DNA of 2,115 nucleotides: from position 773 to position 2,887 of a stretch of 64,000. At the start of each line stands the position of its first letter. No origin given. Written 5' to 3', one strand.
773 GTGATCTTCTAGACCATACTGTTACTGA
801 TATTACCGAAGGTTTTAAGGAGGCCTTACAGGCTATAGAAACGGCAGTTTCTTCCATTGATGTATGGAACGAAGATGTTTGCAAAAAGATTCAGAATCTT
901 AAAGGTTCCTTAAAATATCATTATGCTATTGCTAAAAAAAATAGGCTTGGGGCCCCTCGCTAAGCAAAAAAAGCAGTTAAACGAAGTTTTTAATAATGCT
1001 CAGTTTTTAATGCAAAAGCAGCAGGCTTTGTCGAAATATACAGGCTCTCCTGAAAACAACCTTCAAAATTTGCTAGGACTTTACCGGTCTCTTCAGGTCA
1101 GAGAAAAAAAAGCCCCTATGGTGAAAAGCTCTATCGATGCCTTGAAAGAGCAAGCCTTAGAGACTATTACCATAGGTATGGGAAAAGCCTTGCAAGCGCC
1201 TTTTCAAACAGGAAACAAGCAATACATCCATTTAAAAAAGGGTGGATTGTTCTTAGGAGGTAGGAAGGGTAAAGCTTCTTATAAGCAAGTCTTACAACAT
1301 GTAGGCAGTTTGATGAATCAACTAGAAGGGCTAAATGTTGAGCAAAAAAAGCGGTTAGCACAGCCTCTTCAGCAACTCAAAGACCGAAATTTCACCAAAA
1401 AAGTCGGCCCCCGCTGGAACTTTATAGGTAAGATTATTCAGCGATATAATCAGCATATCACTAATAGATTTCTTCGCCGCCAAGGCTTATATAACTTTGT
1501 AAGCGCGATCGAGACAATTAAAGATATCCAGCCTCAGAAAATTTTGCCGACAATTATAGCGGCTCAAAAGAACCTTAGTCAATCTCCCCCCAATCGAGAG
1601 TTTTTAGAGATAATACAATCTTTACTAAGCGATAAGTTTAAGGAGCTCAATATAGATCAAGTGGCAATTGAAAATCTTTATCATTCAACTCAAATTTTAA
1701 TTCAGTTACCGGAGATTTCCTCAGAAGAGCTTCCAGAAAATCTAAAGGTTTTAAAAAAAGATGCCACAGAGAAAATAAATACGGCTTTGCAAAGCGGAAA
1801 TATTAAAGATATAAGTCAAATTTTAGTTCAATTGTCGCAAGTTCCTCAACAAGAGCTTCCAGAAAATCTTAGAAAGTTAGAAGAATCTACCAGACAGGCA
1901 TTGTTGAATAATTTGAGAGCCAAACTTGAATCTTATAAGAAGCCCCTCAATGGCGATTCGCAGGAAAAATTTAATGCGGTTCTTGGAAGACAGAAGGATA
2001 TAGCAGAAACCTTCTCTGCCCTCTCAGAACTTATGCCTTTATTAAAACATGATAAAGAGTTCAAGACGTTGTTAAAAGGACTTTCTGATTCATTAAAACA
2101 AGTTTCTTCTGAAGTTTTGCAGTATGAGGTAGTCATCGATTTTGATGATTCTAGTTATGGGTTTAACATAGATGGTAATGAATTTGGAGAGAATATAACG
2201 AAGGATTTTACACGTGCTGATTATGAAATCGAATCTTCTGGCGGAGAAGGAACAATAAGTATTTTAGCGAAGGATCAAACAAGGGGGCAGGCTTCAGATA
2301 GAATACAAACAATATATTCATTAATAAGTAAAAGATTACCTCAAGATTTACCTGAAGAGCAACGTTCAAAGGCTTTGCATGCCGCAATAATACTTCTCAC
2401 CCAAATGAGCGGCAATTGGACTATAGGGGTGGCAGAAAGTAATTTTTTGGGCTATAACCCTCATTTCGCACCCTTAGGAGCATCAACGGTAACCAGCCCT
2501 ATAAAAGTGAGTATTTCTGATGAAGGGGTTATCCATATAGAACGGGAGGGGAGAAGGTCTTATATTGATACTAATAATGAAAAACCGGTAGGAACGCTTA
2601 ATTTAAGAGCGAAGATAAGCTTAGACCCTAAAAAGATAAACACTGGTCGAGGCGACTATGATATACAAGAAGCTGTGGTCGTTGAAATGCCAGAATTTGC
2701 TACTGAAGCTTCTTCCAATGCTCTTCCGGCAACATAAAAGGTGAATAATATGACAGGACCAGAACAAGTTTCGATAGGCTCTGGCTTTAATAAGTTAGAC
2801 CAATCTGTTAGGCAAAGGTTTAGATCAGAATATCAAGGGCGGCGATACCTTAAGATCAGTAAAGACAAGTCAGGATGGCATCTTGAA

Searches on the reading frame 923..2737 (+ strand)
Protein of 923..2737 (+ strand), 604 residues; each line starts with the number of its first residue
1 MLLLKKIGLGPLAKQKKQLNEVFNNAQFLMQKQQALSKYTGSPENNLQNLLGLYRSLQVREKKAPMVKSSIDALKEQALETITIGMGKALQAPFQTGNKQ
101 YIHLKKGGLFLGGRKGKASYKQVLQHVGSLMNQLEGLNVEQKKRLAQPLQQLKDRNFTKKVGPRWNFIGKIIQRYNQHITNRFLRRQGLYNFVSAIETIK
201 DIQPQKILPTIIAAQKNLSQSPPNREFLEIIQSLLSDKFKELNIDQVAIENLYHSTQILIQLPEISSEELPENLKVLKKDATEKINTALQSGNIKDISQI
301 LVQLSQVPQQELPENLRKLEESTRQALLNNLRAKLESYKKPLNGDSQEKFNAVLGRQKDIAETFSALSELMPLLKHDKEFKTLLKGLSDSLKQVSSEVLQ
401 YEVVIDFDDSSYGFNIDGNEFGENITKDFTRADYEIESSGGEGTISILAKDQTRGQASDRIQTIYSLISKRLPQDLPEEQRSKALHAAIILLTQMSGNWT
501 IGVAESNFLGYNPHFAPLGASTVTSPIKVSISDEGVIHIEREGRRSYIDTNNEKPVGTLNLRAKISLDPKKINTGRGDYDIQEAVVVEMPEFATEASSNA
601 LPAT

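Call 51: search_protein_families(library=padloc, alignment_id=A3, max_evalue=0.00001)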
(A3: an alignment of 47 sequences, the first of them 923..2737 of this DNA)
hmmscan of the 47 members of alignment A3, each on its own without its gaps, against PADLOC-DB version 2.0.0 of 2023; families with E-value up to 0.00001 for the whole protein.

A. member 1, window:923-2737:+ (604 aa): 0 families

B. families by the number of members that match (of 47 scanned): 4 families
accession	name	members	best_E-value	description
PDLC04135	mad3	1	2.2e-22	mads_3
PDLC04783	PDC-M72A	1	3e-12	-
PDLC04140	mad8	1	3.8e-07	mads_8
PDLC02335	AbiLi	1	9e-06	AbiLi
